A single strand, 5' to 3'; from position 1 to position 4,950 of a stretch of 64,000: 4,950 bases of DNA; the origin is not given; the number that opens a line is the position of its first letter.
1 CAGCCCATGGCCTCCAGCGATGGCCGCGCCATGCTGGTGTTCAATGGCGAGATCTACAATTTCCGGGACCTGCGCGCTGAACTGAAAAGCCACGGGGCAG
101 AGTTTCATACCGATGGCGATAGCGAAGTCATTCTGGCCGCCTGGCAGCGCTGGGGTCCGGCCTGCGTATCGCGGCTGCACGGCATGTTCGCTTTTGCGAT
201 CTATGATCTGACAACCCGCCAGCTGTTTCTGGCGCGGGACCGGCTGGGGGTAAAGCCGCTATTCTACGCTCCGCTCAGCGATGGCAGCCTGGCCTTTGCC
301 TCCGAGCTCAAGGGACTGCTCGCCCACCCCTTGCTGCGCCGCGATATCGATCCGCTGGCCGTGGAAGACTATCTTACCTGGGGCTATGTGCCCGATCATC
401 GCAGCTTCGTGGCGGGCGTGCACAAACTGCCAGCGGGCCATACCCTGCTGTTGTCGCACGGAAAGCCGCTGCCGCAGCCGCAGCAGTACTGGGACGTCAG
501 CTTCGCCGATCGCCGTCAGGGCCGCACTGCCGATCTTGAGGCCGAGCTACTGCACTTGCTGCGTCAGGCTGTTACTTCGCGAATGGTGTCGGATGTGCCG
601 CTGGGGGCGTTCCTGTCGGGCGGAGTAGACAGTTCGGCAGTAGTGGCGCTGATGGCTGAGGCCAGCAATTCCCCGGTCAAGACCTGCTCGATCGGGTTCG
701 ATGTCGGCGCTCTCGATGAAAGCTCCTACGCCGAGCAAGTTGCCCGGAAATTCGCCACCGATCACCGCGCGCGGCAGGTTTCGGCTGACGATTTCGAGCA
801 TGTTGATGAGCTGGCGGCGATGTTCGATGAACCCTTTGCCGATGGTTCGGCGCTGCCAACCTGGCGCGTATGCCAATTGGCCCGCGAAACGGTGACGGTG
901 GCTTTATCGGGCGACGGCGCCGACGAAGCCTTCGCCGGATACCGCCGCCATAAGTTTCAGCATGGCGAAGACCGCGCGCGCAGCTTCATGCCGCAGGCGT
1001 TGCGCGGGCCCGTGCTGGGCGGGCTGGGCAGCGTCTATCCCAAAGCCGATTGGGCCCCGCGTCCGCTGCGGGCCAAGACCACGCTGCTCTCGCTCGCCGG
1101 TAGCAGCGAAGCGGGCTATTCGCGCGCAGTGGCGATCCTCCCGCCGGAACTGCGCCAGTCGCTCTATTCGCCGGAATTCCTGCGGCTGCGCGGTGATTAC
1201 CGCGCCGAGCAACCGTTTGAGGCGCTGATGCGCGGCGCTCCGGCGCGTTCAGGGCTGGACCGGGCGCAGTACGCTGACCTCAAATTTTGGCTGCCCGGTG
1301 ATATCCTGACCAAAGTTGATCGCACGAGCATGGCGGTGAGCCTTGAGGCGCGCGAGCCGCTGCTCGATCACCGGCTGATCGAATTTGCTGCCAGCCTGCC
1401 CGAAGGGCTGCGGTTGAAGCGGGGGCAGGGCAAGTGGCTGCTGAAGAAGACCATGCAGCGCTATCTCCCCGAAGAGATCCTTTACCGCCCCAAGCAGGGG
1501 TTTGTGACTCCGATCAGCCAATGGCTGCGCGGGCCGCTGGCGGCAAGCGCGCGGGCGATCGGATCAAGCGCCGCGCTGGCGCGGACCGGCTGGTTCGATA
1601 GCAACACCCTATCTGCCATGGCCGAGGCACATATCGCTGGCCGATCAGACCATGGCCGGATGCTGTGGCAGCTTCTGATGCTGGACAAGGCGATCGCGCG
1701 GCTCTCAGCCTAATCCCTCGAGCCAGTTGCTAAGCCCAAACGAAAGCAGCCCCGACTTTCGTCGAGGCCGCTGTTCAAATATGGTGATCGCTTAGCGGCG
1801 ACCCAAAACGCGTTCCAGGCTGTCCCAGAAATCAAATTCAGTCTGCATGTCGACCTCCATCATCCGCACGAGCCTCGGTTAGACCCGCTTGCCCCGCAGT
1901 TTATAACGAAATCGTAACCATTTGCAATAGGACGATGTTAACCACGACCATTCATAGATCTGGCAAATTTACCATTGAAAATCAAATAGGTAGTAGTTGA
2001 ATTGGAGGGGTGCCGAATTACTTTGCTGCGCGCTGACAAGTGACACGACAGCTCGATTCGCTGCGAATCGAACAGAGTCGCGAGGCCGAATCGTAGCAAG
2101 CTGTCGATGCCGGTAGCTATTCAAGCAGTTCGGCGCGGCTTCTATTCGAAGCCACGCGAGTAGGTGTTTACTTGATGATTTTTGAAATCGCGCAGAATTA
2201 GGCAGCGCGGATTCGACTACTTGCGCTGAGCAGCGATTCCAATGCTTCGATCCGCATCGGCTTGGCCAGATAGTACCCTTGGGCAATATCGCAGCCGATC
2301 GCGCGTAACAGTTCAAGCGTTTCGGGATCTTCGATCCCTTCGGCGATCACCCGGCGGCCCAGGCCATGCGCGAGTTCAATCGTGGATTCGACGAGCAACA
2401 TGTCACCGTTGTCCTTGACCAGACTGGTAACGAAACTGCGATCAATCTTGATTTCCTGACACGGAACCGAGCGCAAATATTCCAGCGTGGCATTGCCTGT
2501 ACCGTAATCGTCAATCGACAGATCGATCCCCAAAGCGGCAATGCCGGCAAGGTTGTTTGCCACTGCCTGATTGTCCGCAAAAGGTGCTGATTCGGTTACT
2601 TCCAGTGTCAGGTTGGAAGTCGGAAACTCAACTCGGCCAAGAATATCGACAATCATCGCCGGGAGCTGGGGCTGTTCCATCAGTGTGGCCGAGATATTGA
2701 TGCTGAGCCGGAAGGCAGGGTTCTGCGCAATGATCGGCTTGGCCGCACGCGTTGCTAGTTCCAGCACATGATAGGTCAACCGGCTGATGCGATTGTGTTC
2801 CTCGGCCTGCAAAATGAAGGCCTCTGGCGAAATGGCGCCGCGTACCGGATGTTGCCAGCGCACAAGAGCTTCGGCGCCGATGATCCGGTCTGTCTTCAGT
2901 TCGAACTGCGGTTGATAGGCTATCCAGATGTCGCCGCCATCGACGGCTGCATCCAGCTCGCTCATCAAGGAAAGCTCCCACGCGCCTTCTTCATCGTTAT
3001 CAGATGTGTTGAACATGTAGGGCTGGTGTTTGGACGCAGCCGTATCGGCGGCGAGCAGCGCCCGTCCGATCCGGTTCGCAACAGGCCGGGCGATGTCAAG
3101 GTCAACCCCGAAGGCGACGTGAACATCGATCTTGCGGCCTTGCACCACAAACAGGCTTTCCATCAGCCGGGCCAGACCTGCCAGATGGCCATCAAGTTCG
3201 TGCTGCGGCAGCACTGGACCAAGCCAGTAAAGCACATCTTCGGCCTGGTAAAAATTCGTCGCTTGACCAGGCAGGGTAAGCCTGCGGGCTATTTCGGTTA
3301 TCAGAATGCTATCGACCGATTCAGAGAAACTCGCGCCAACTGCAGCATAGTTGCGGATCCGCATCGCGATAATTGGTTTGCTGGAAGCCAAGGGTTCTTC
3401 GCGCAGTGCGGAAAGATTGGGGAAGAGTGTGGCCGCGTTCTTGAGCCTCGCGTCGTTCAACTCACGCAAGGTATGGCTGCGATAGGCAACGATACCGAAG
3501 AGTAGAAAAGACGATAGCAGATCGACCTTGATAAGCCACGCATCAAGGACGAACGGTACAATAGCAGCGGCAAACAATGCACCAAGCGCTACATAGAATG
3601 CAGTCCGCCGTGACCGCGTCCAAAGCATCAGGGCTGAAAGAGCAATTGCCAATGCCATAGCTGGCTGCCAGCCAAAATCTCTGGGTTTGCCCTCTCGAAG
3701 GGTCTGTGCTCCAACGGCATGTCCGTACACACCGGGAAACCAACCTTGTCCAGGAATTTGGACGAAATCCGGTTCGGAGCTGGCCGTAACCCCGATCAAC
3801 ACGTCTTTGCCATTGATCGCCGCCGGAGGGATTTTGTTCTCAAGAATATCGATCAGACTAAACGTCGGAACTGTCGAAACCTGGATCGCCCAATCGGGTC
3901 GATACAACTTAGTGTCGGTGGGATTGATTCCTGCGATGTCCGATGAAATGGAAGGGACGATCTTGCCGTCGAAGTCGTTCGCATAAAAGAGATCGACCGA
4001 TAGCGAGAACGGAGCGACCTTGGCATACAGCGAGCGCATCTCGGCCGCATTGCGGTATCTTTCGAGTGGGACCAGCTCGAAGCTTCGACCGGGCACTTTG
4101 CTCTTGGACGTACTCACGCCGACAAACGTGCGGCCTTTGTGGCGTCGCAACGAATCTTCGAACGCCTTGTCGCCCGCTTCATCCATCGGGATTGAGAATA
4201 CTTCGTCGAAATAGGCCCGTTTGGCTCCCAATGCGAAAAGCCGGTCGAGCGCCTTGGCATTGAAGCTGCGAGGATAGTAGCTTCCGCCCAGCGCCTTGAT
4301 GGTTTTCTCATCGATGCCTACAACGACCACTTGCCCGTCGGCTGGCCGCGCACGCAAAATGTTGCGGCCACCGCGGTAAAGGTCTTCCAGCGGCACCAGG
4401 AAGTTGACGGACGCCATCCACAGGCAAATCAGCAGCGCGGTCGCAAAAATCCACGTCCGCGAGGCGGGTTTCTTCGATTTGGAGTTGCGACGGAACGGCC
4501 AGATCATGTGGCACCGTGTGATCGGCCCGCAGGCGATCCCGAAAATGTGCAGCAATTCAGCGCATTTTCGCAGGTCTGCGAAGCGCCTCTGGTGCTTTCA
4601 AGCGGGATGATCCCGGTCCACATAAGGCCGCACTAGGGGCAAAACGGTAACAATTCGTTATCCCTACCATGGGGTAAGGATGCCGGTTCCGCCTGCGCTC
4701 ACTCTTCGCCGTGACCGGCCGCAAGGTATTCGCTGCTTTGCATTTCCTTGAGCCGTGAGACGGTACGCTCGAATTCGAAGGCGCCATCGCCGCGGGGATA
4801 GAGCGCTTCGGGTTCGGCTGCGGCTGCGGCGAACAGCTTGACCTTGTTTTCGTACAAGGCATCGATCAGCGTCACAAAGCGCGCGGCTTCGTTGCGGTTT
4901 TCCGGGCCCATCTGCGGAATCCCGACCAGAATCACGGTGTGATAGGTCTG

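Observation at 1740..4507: Hidden 18-aa peptide gene behind a CHASE2-EAL receptor: candidate peptide signal feeding c-di-GMP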

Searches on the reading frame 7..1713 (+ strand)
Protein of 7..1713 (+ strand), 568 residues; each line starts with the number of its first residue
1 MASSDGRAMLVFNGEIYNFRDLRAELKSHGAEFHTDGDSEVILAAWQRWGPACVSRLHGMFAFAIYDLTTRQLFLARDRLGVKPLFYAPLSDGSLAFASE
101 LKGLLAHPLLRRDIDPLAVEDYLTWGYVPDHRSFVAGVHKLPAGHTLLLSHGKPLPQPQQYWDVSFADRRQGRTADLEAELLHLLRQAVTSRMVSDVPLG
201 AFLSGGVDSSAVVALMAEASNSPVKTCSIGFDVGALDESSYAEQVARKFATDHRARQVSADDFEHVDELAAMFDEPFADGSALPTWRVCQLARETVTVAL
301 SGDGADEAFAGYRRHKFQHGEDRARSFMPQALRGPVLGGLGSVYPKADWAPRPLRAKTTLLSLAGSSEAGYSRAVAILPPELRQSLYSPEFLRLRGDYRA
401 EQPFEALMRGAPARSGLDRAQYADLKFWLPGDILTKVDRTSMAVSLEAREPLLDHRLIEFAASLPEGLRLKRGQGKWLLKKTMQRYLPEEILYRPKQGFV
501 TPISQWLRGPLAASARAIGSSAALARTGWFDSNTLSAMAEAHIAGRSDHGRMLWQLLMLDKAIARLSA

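Call 7: search_protein_families(library=pfam, proteins=[window:7-1713:+], max_evalue=0.01)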
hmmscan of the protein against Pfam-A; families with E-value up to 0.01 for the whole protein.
window:7-1713:+ (568 aa): 4 families
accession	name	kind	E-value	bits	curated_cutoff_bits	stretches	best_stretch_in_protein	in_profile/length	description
PF00733.27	Asn_synthase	-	7.3e-103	345.4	21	1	181-560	2-350/354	Asparagine synthase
PF13537.11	GATase_7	-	4.9e-39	133.6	25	1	1-106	16-123/123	Glutamine amidotransferase domain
PF13522.11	GATase_6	-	1.6e-33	115.9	27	1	1-100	32-130/130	Glutamine amidotransferase domain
PF12481.13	DUF3700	-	3.9e-06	27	27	1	53-101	125-173/228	Aluminium induced protein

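Call 8: search_protein_families(library=ncbifam, proteins=[window:7-1713:+], max_evalue=0.01)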
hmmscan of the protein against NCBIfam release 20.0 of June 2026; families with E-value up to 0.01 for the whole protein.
window:7-1713:+ (568 aa): 11 families
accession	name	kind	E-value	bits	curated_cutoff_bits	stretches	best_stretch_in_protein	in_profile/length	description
TIGR03108.1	eps_aminotran_1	hypoth_equivalog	4.8e-258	858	816.9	1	1-564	63-626/628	XrtA/PEP-CTERM system amidotransferase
TIGR01536.1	asn_synth_AEB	equivalog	5.5e-124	415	267.1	1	3-499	67-517/517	asparagine synthase (glutamine-hydrolyzing)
TIGR03104.1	trio_amidotrans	equivalog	1.2e-101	340.8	570.1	2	8-314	70-382/589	N-acetylglutaminylglutamine amidotransferase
NF006949.0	PRK09431.1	equivalog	2.1e-66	224.6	499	3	3-106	65-167/554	asparagine synthase B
NF033535.1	lass_lactam_cya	exception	3.2e-64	217.6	525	2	10-308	72-375/668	lasso peptide isopeptide bond-forming cyclase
NF033561.1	macrolact_Ik_Al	subfamily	1.2e-17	63.8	300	1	62-309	82-331/561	albusnodin/ikarugamycin family macrolactam cyclase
TIGR01134.1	purF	equivalog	4.7e-09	36.1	350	1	6-116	94-211/432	amidophosphoribosyltransferase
TIGR01135.1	glmS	equivalog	4.2e-07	28.8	418.05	1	4-106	90-199/607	glutamine--fructose-6-phosphate transaminase (isomerizing)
NF001484.0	PRK00331.1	subfamily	6.5e-07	28.1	381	1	3-78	90-176/601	isomerizing glutamine--fructose-6-phosphate transaminase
TIGR00552.1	nadE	equivalog_domain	0.0015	17.8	63.65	1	176-222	4-48/251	NAD(+) synthase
NF010587.0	PRK13980.1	equivalog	0.0024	17.1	255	1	175-258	12-94/267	NAD+ synthase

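Call 21: find_related_loci(query=window:7-1713:+, collection=genome_contigs, flank=4000)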
Query window:7-1713:+ (568 aa) in genome_contigs; peptide patterns used: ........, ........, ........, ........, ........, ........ (x = any residue, [..] = any of these).
600 stretches matched a pattern (row limit reached: there are more); 591 encode a relative of the query (tblastn E <= 1e-3); the best 80 are kept; 80 distinct loci.
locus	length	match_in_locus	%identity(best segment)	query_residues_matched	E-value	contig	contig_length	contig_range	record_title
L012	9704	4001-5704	84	1-568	0e+0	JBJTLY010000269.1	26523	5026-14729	MAG: Novosphingobium sp. isolate samp_4454_semibin_249 samp_4454_1734705, whole genome shotgun sequence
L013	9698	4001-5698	80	1-566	0e+0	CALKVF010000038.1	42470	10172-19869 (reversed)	MAG TPA_asm: uncultured Novosphingobium sp. isolate SRR6231220_bin.19_CONCOCT_v1.1_MAG genome assembly, contig: ERZ65027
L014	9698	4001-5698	74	1-566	0e+0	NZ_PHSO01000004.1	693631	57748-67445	Tsuneonella flava strain MS1-4 contig4, whole genome shotgun sequence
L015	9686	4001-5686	73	1-562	0e+0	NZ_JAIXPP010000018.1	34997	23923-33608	MAG: Novosphingobium sp. isolate C1_MAG_00068 C1_MAG_00068_000000000046, whole genome shotgun sequence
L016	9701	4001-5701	72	1-567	0e+0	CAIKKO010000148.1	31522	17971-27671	MAG: uncultured Sphingomonadales bacterium isolate Kiruna_bin-11704 genome assembly, contig: bin-11704:148/602, whole ge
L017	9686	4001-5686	73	1-562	0e+0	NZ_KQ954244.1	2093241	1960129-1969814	Novosphingobium fuchskuhlense strain FNE08-7 PRJNA299317_s001, whole genome shotgun sequence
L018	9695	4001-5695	68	1-566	0e+0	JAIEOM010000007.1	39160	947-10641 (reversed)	MAG: Sphingomonadales bacterium isolate co.spades.DASTOOL.1kb_104 c_000000441804, whole genome shotgun sequence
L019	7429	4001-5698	68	1-566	0e+0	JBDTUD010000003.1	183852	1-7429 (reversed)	MAG: Sphingorhabdus sp. isolate cluster3_bin.36 NODE_73_length_183852_cov_11.732509, whole genome shotgun sequence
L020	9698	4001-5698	68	1-566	0e+0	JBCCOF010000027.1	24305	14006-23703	MAG: Pseudomonadota bacterium isolate P01_C01_bin.98 k141_231247_length_24305_cov_18.1677, whole genome shotgun sequence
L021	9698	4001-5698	68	1-566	0e+0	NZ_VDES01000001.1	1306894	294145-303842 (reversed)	Sphingomonas ursincola strain KR-99 scaffold_0_pilon, whole genome shotgun sequence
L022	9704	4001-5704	67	1-568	0e+0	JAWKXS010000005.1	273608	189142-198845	MAG: Blastomonas sp. isolate BC1.5 BC1.5.fa-5, whole genome shotgun sequence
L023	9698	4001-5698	66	1-566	0e+0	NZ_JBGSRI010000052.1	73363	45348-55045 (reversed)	MAG: Sphingorhabdus sp. isolate JTS-AC354 k141_2712080, whole genome shotgun sequence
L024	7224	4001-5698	67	1-566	0e+0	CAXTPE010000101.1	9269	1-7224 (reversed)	MAG TPA_asm: uncultured Sphingomonadaceae bacterium isolate public_SRR11456918_metawrap_bin.5 genome assembly, contig: p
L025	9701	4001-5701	63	1-567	0e+0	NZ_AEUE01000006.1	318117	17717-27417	Citromicrobium sp. JLT1363 contig00006, whole genome shotgun sequence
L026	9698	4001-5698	63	1-566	0e+0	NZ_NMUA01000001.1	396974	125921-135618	Sphingobium sp. D43FB NODE_1_length_396974_cov_21.5221, whole genome shotgun sequence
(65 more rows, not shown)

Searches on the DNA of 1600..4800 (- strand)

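Call 4: search_rna_families(source=window, start=1600, end=4800, threshold=evalue, max_evalue=1, show_alignments=3)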
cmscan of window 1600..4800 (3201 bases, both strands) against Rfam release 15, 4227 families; matches with E-value up to 1: 1.
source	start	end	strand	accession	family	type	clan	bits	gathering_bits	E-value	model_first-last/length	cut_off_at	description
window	1737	1793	-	RF02353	BjrC68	Gene; sRNA;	-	18.2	39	0.2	1-82/82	no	Bradyrhizobiaceae sRNA BjrC68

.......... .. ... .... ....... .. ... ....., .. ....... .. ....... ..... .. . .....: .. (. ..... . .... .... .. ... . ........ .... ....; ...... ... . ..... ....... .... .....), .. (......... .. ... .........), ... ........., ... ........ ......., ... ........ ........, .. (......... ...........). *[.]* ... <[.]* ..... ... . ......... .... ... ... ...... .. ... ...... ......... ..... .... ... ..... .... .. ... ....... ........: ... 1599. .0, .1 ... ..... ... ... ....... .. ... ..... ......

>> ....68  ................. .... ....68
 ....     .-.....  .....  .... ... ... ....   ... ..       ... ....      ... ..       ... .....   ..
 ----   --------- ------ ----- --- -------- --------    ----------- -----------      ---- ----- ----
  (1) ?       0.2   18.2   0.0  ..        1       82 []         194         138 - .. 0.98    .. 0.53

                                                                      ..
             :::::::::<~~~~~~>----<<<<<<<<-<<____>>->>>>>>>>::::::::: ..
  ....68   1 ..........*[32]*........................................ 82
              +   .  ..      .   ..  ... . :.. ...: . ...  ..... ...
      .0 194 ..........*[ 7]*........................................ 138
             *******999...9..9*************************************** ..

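Call 67: search_dna_similar(query=window:1714-2197:-, collection=plasmids, mode=distant, max_evalue=0.001, max_rows=10)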
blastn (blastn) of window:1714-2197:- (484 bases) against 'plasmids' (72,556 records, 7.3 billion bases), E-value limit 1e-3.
No match.

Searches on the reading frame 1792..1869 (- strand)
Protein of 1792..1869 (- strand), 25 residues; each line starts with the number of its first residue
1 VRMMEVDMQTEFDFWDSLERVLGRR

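Call 7: search_protein_families(library=pfam, proteins=[window:1792-1869:-], max_evalue=0.01)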
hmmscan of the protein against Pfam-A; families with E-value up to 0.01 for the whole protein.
window:1792-1869:- (25 aa): 0 families

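Call 8: search_protein_families(library=ncbifam, proteins=[window:1792-1869:-], max_evalue=0.01)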
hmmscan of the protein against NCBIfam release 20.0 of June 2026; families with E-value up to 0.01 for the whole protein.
window:1792-1869:- (25 aa): 0 families

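Call 56: list_cluster_members(proteins=[window:1795-1869:-, window:1795-1860:-, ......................, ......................, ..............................])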
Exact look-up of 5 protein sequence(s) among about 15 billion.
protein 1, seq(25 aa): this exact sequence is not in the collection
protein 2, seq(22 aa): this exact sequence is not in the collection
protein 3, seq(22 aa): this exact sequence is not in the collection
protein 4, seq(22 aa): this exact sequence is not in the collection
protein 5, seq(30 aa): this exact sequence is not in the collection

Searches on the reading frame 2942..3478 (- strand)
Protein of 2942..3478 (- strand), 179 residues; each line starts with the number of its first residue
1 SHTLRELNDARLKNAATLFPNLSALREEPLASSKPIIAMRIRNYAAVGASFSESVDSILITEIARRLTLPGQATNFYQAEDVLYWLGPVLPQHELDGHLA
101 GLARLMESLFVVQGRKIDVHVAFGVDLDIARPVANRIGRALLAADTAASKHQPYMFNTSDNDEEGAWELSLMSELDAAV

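Call 64: search_protein_families(library=pfam, proteins=[window:2942-3478:-], max_evalue=10)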
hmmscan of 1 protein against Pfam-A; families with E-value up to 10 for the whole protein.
seq(179 aa): 0 families
